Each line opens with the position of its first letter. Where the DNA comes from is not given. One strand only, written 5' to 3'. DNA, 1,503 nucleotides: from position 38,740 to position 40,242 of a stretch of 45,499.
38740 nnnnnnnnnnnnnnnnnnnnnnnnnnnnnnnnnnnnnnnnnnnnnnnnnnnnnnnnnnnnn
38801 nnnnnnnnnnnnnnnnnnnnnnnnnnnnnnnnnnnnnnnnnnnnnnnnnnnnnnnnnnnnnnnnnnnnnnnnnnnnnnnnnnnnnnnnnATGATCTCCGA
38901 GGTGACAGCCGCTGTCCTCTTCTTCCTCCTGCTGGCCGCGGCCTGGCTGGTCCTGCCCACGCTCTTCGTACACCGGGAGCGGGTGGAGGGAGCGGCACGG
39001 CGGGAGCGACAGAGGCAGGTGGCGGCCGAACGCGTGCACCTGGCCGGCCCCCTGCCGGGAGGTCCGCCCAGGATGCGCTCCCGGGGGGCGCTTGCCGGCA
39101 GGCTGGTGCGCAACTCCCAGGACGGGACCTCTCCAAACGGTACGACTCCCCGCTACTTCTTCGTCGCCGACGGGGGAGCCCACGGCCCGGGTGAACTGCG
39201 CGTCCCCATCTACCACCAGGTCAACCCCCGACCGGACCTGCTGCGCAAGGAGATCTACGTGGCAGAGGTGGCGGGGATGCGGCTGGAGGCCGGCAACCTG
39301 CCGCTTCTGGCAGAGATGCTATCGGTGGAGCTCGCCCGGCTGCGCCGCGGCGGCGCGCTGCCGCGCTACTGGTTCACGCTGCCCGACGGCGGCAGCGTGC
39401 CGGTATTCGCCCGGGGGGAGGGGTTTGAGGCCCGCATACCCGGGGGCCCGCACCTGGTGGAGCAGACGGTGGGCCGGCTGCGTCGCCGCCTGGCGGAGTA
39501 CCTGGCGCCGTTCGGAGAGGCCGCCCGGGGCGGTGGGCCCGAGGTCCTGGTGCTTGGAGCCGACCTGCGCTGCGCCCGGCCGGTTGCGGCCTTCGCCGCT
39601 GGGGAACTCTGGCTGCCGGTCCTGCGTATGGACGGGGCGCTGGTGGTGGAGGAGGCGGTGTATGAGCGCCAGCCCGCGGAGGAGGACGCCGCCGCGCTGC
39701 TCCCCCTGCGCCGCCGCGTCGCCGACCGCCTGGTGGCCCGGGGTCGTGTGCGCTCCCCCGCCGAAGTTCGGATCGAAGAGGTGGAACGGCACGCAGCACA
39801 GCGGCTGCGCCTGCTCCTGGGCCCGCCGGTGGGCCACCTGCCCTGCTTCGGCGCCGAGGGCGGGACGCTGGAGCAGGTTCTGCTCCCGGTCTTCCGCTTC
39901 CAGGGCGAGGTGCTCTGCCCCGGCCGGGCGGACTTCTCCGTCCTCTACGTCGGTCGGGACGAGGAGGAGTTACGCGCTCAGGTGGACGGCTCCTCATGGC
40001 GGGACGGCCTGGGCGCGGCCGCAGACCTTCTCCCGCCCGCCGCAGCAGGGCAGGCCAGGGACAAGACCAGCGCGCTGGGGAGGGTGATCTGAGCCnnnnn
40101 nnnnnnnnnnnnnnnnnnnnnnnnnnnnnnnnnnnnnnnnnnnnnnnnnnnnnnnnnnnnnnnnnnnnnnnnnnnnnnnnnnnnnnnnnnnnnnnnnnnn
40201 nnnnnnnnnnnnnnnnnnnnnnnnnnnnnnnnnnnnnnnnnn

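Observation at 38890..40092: Protein X: single N-terminal TM helix plus three or four internal repeats, with no known domain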

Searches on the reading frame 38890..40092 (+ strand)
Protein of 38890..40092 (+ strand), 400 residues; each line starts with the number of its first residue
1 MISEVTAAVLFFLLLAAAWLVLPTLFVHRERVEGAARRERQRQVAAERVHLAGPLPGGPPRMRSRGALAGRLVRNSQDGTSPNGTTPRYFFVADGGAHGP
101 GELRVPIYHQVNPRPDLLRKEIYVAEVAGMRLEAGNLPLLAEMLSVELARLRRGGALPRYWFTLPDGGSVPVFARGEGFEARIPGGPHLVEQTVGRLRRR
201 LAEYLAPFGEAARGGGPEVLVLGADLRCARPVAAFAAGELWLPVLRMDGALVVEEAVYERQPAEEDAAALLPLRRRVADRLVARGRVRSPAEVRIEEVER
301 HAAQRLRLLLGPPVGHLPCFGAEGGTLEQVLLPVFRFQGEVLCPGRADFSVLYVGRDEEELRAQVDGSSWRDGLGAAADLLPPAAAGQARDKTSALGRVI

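Call 3: search_protein_families(library=pfam, proteins=[window:38890-40092:+], max_evalue=1)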
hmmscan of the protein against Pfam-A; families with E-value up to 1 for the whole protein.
window:38890-40092:+ (400 aa): 1 family
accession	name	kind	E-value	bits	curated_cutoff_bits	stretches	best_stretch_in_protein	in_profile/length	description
PF13116.12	YhdP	-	0.22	9.8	46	1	5-51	16-62/1224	YhdP protein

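Call 4: search_protein_families(library=ncbifam, proteins=[window:38890-40092:+], max_evalue=1)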
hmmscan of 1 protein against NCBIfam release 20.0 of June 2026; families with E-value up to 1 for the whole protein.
window:38890-40092:+ (400 aa): 0 families

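Call 6: find_homologous_proteins(query=window:38890-40089:+, max_evalue=0.001)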
Query window:38890-40089:+ (400 aa): 4 proteins with E <= 0.001 among 8000 candidates.
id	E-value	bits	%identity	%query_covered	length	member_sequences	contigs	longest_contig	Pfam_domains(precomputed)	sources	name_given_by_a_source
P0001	2.1e-256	869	100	100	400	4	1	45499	-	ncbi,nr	ncbi:MAG: hypothetical protein QN152_08540 [Armatimonadota bacterium]|nr:hypothetical protein [Armat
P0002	1.5e-175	602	80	91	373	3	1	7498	-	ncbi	-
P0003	3.1e-173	595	80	90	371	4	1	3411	-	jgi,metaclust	metaclust:\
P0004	1.8e-95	339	50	93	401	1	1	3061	-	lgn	-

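Call 11: find_encoding_contigs(protein=P0002, flank=10000)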
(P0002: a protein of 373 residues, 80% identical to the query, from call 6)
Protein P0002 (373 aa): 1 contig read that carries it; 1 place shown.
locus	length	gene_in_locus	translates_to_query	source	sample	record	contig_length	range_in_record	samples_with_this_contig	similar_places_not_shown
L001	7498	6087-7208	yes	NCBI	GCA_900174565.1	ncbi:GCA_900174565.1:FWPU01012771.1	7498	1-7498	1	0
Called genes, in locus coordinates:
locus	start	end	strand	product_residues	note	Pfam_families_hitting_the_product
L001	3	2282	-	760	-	?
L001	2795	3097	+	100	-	-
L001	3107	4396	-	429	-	PF03447:NAD_binding_3, PF00742:Homoserine_dh, PF01842:ACT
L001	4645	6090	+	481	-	PF00909:Ammonium_transp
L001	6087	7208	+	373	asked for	-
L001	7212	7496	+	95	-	?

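Call 12: find_encoding_contigs(protein=P0004, flank=10000)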
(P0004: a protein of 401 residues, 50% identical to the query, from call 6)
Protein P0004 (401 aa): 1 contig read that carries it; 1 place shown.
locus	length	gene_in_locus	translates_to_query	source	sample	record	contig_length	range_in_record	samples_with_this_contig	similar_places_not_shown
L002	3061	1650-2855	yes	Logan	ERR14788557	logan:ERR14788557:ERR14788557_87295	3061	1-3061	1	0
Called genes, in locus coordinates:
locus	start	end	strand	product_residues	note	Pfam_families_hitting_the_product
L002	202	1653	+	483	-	PF00909:Ammonium_transp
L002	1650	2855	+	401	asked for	-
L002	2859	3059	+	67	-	?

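Call 13: find_encoding_contigs(protein=P0003, flank=10000)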
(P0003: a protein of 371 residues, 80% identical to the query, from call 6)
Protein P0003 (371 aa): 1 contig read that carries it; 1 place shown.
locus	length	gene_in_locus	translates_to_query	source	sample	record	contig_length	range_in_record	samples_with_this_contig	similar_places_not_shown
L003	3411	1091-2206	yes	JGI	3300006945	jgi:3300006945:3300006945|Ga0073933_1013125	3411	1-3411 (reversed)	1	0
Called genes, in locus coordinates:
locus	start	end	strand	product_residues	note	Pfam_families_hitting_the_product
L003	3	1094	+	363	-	?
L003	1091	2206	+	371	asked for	-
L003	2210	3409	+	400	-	?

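Call 14: predict_structure(alignment_id=A1)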
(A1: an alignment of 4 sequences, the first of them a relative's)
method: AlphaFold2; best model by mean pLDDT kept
length: 400 residues; sequences in the alignment: 4
mean_pLDDT: 46.6   pTM: 0.33
mean pLDDT of the five models: 46.6, 45.6, 45.5, 40.3, 36.7
residues with pLDDT >= 90: 0; 70-90: 42; 50-70: 92; < 50: 266
segments of 3 or more residues with pLDDT < 50: 28-31, 33-35, 43-65, 78-83, 97-101, 159-333, 345-352, 368-400
pLDDT, mean of each block of 10 residues (from residue 1): 66 74 52 51 45 35 51 64 58 56 65 52 63 75 75 57 43 37 34 30 29 30 32 34 34 36 36 44 39 37 41 46 36 50 44 51 51 38 38 34
secondary structure, 60 per line:
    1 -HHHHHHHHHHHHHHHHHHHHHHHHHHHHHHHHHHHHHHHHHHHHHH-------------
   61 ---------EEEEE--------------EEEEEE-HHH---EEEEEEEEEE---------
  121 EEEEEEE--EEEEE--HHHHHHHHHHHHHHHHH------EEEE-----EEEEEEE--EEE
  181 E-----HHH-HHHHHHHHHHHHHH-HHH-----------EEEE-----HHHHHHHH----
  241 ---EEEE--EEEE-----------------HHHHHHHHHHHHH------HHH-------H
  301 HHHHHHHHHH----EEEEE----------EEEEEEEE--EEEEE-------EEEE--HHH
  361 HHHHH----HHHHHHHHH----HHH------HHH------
elements in order: H2-47 E70-74 E89-94 E102-111 E121-127 E130-134 H137-153 E160-163 E169-175 E178-181 H191-204 E220-223 H229-236 E244-247 E250-253 H271-283 H300-310 E315-319 E330-337 E340-344 E352-355 H358-365 H370-378
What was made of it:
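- Tried and rejected: AF2 with only the four close homologues: pLDDT 46.6, unusable (call 14).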

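Call 15: search_protein_representatives(alignment_id=A1)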
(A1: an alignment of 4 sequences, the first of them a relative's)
Query: 4 sequences, 391 profile positions. Proteins with E-value up to 0.001 (for the whole library): 92; up to 1e-10: 58; up to 1e-30: 10. The best 92 are listed.
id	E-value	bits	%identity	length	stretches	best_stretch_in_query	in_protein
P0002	4.7e-207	704.1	-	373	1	1-369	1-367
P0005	7.2e-185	631.1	-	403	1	1-391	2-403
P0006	4.6e-55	203.8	-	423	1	9-371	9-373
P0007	2.5e-41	158.5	-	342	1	70-378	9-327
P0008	2.6e-40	155.2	-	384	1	12-378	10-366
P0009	3.2e-40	154.9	-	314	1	70-366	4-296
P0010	8.7e-39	150.2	-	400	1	4-377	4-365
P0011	1.1e-32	130.1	-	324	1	82-372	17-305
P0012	1.8e-32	129.4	-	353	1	73-380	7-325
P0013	1.1e-31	126.8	-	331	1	73-369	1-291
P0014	3.9e-30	121.7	-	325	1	84-377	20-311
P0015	1.1e-29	120.2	-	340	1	72-381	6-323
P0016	5.6e-28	114.6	-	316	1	69-381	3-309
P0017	5.3e-27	111.4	-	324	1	73-304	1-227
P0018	8.0e-27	110.8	-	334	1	73-370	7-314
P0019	4.2e-26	108.4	-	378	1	14-267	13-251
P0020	4.5e-26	108.3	-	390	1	98-378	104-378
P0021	2.7e-25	105.8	-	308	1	85-303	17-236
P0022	9.3e-25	104.0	-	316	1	73-369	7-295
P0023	3.9e-24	101.9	-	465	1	71-377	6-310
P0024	7.7e-24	101.0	-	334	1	61-302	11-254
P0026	3.7e-23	98.7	-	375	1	63-376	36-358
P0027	2.2e-22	96.2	-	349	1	86-371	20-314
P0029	3.1e-20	89.1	-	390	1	99-300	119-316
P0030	4.6e-20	88.5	-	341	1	71-367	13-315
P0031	8.6e-20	87.6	-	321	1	72-377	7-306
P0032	2.6e-18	82.8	-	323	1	71-370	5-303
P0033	4.8e-18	81.9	-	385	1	94-246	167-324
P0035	9.6e-18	80.9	-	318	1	82-370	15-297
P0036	1.5e-17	80.2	-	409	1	86-377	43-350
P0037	5.8e-17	78.3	-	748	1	81-289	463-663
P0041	2.8e-16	76.1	-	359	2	85-350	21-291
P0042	6.2e-16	74.9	-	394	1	90-247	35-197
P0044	9.2e-15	71.1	-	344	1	104-381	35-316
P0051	1.2e-13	67.5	-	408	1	11-383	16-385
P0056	3.1e-12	62.8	-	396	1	86-382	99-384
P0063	3.1e-10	56.2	-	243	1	105-225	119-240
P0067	3.4e-09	52.8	-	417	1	121-350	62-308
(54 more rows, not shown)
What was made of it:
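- Tried and rejected: The exhaustive HMM search (call 15) was the productive route.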

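Call 18: search_protein_families(library=pfam, alignment_id=A2, max_evalue=0.01)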
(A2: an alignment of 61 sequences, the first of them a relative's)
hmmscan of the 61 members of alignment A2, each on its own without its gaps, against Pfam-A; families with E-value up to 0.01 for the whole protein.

A. member 1, P0001 (400 aa): 0 families

B. families by the number of members that match (of 61 scanned): 4 families
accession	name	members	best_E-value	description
PF00909.26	Ammonium_transp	2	2.5e-123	Ammonium Transporter Family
PF02743.24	dCache_1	1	2.5e-09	Cache domain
PF22673.2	MCP-like_PDC_1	1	1e-06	Methyl-accepting chemotaxis protein-like, first PDC sensor domain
PF14654.11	Epiglycanin_C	1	0.0071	Mucin, cleavage site, TM and cytoplasmic tail region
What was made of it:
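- On NfeD (PF01957), SPFH operon partner: No Pfam NfeD hit (calls 3, 18).
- Neither X nor its relatives match Pfam NfeD (calls 3, 18).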

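Call 20: search_protein_families(library=pfam, proteins=[P0037, P0033, P0023, P0029, P0020, P0056, P0036, P0067, P0042, P0063], max_evalue=0.01)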
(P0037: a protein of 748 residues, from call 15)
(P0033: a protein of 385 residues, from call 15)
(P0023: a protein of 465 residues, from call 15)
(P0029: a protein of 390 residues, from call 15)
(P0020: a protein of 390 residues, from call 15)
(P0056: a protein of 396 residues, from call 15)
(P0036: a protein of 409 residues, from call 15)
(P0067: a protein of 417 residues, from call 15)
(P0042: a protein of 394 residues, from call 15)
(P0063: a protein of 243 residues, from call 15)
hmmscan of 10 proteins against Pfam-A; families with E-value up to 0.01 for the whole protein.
P0037 (748 aa): 2 families
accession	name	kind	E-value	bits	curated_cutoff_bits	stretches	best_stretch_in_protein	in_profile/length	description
PF00909.26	Ammonium_transp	-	2.5e-123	412.2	23.2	1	14-416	1-399/399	Ammonium Transporter Family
PF14654.11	Epiglycanin_C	-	0.0071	16.9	27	0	287-318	10-42/91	Mucin, cleavage site, TM and cytoplasmic tail region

P0033 (385 aa): 0 families

P0023 (465 aa): 2 families
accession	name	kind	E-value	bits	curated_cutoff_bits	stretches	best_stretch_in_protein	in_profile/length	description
PF02743.24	dCache_1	-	2.5e-09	37.5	45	1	334-462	28-155/240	Cache domain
PF22673.2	MCP-like_PDC_1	-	1e-06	29.6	27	1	408-462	57-111/113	Methyl-accepting chemotaxis protein-like, first PDC sensor domain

P0029 (390 aa): 1 family
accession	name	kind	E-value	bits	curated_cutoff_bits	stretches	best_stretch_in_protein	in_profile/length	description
PF00909.26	Ammonium_transp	-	2.5e-10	40.1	23.2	1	2-60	341-399/399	Ammonium Transporter Family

P0020 (390 aa): 0 families

P0056 (396 aa): 0 families

P0036 (409 aa): 0 families

P0067 (417 aa): 0 families

P0042 (394 aa): 0 families

P0063 (243 aa): 0 families
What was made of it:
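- The domain is fused to Amt, not to an SPFH protein (call 20).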

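Call 26: find_homologous_proteins(query=A2, max_evalue=0.00001)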
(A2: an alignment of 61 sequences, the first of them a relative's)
Query A2 (61 sequences) (400 aa, profile of the alignment): 6 proteins with E <= 0.00001 among 8000 candidates.
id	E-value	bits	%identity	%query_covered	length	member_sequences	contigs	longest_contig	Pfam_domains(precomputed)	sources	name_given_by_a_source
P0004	3.2e-97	344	50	93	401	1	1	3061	-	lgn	-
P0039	9.4e-96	339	24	71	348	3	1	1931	-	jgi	jgi:hypothetical protein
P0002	6.6e-91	323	80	91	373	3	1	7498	-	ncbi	-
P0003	5.2e-90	320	80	90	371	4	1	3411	-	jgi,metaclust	metaclust:\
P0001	4.8e-89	317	100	100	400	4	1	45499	-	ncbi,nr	ncbi:MAG: hypothetical protein QN152_08540 [Armatimonadota bacterium]|nr:hypothetical protein [Armat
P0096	4.8e-88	313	24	62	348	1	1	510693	-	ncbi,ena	-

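Call 27: find_encoding_contigs(protein=P0096, flank=10000)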
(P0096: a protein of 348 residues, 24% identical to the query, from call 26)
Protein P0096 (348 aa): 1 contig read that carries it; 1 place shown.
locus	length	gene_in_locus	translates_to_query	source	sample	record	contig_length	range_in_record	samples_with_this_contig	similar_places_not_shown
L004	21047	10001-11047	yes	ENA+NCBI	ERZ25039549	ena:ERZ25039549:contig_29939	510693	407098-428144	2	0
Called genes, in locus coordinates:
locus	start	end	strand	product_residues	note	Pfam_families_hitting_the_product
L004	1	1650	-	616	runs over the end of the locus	PF13506:Glyco_transf_21 (weak), PF00535:Glycos_transf_2, PF13641:Glyco_tranf_2_3, PF13632:Glyco_trans_2_3, PF03552:Cellulose_synt (weak)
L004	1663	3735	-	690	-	PF00150:Cellulase, PF00942:CBM_3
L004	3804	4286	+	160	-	-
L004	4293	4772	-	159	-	-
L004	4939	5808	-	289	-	PF00069:Pkinase, PF07714:PK_Tyr_Ser-Thr, PF01636:APH (faint)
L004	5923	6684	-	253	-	PF18914:DUF5666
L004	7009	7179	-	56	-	PF08541:ACP_syn_III_C (weak)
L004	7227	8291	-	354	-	-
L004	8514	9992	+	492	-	PF00909:Ammonium_transp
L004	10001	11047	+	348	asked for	-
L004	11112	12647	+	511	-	PF03951:Gln-synt_N, PF00120:Gln-synt_C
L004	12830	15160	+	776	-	PF01590:GAF, PF13185:GAF_2, PF01590:GAF, PF13185:GAF_2, PF13492:GAF_3, PF13185:GAF_2, PF01590:GAF, PF02518:HATPase_c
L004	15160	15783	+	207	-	PF00072:Response_reg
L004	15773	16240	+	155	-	PF00196:GerE, PF04545:Sigma70_r4, PF08281:Sigma70_r4_2 (weak), PF13384:HTH_23 (weak)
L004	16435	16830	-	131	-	PF01493:GXGXG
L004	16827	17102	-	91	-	PF01493:GXGXG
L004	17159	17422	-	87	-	-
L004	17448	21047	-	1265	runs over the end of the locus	PF00310:GATase_2, PF04898:Glu_syn_central, PF01070:FMN_dh (faint), PF01645:Glu_synthase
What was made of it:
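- L004 has amtB-X-glnA with no flotillin (call 27).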

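Call 28: find_encoding_contigs(protein=P0037, flank=10000)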
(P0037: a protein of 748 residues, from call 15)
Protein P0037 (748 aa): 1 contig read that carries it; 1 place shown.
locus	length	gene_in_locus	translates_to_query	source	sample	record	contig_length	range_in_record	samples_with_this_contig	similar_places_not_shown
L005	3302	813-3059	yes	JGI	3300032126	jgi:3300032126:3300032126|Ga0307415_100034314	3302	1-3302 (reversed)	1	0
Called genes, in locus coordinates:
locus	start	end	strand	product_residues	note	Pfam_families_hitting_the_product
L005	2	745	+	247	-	?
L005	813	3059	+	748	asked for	PF00909:Ammonium_transp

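Call 29: find_encoding_contigs(protein=P0007, flank=10000)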
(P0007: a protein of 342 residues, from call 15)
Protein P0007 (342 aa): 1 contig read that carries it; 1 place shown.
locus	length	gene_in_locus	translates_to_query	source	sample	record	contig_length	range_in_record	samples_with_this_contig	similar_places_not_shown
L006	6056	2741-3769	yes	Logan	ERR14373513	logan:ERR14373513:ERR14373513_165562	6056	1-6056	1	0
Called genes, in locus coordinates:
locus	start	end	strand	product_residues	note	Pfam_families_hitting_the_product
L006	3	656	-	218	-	?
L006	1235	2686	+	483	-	PF00909:Ammonium_transp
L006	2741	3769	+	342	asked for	-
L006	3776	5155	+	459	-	PF01145:Band_7, PF15975:Flot (weak)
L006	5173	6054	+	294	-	?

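Call 30: predict_structure(alignment_id=A2)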
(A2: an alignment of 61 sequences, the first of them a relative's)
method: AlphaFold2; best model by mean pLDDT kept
length: 400 residues; sequences in the alignment: 61
mean_pLDDT: 86.7   pTM: 0.76
mean pLDDT of the five models: 86.7, 85.8, 85.6, 84.7, 84.6
residues with pLDDT >= 90: 274; 70-90: 66; 50-70: 33; < 50: 27
segments of 3 or more residues with pLDDT < 50: 53-63, 374-378, 392-400
pLDDT, mean of each block of 10 residues (from residue 1): 93 96 91 90 81 49 67 88 88 85 95 92 96 97 95 90 93 95 96 96 88 78 95 95 93 74 84 96 96 96 96 95 86 96 94 97 87 52 55 44
secondary structure, 60 per line:
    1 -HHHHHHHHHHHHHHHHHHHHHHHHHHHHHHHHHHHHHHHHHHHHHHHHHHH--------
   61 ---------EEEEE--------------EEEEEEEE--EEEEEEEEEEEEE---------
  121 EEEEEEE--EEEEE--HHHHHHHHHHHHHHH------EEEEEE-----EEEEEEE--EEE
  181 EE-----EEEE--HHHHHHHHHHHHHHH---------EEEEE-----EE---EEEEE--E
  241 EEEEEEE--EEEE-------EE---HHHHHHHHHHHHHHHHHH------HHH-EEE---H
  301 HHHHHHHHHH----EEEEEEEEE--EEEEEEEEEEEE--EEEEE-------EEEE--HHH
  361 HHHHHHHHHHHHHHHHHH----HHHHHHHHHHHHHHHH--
elements in order: H2-52 E70-74 E89-96 E99-111 E121-127 E130-134 H137-151 E158-163 E169-175 E178-182 E188-191 H194-208 E218-222 E233-237 E240-247 E250-253 H266-283 E294-296 H300-310 E315-323 E326-337 E340-344 E352-355 H358-378 H383-398
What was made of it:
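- On PII / GlnK (PF00543): The model shows four bbbb-alpha modules (call 30).
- On NfeD (PF01957), SPFH operon partner: AF2 secondary structure is bbbb-alpha repeated four times (call 30).
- Closest known: NfeD proteins. Different: The soluble part is four alpha+beta repeats, not an OB barrel (call 30).
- Checked: The AF2 model (61-sequence alignment, pLDDT 86.7, pTM 0.76) shows four consecutive bbbb-alpha units (call 30).
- The modules are bbbb-alpha, not a five-stranded OB barrel (call 30).
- Tried and rejected: Redone with 61 sequences (call 30).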
